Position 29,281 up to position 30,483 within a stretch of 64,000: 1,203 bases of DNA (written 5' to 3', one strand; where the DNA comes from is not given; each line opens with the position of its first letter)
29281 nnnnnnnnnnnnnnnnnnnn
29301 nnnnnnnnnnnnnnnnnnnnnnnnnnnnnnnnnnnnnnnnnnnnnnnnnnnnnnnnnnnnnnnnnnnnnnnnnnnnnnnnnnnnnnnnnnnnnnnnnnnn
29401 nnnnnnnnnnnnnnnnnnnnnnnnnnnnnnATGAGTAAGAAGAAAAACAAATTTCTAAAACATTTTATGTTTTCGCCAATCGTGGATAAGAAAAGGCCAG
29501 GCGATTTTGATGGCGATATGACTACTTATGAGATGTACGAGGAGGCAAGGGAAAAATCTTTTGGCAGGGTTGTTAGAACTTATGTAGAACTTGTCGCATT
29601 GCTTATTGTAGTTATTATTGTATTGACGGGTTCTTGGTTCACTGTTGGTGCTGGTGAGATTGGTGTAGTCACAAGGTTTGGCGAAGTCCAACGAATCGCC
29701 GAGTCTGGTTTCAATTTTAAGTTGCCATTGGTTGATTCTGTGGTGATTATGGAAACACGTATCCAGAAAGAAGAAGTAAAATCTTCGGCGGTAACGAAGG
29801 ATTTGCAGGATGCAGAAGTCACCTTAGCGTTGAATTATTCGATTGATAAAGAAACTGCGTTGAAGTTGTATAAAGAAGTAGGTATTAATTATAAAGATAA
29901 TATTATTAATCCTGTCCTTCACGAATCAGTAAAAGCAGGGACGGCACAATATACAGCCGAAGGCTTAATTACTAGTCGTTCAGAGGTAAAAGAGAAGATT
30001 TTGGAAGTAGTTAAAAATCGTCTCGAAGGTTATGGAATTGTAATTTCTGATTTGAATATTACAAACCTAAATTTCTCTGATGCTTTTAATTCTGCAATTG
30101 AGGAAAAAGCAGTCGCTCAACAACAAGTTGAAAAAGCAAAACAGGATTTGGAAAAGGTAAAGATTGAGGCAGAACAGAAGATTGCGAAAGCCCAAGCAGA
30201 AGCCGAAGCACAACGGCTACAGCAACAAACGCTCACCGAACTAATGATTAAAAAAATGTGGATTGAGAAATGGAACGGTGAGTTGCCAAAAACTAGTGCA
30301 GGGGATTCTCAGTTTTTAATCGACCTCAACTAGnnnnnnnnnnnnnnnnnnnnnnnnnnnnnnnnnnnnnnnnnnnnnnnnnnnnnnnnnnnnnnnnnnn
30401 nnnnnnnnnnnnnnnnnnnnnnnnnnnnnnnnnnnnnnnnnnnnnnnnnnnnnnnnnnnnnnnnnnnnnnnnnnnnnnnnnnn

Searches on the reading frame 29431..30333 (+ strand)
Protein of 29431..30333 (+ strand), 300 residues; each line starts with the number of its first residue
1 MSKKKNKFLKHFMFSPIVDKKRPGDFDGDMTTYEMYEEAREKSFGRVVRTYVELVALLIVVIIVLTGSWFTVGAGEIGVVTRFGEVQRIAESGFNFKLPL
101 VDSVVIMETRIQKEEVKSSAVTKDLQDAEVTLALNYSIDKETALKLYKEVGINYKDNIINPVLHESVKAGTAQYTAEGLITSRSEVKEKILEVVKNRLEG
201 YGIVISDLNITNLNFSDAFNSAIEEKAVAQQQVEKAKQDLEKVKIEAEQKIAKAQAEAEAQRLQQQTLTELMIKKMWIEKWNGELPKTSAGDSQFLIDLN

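Call 15: search_protein_families(library=pfam, max_evalue=0.01, proteins=[window:29431-30333:+])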
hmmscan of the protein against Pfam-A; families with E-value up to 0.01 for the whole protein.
window:29431-30333:+ (300 aa): 1 family
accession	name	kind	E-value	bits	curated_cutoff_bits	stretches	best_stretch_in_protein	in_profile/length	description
PF01145.31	Band_7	-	5.1e-34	118.3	23.6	1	71-256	2-174/176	SPFH domain / Band 7 family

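Call 26: find_related_loci(query=window:29431-30333:+, collection=viral_contigs, flank=10000)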
Query window:29431-30333:+ (300 aa) in viral_contigs; peptide patterns used: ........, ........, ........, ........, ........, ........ (x = any residue, [..] = any of these).
91 stretches matched a pattern; 76 encode a relative of the query (tblastn E <= 1e-3); 76 distinct loci.
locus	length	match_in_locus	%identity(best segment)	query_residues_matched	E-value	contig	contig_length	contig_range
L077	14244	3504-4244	64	56-299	7e-101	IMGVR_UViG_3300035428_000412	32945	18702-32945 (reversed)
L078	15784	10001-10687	36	68-286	1e-37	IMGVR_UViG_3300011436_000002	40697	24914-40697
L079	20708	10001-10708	39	71-300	1e-47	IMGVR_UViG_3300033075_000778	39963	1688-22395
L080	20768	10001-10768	25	54-300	5e-15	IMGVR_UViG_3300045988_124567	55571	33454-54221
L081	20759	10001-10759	25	57-300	6e-15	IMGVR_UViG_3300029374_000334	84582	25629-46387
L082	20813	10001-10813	24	43-300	8e-15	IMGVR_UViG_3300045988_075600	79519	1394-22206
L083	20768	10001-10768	25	43-286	2e-14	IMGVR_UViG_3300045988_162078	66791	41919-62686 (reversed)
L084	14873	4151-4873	26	54-286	2e-14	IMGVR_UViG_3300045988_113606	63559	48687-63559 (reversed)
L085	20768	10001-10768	25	43-286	2e-14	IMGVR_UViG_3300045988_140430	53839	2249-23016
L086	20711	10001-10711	27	58-286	3e-14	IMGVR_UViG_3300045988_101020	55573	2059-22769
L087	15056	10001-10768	25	43-286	2e-14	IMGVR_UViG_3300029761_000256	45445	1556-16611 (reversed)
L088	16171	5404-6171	25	43-286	3e-14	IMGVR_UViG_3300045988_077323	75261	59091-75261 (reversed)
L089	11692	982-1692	27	58-286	3e-14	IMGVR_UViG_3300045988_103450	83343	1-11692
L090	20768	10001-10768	25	43-286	2e-14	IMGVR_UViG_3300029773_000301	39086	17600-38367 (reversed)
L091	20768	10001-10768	25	43-286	2e-14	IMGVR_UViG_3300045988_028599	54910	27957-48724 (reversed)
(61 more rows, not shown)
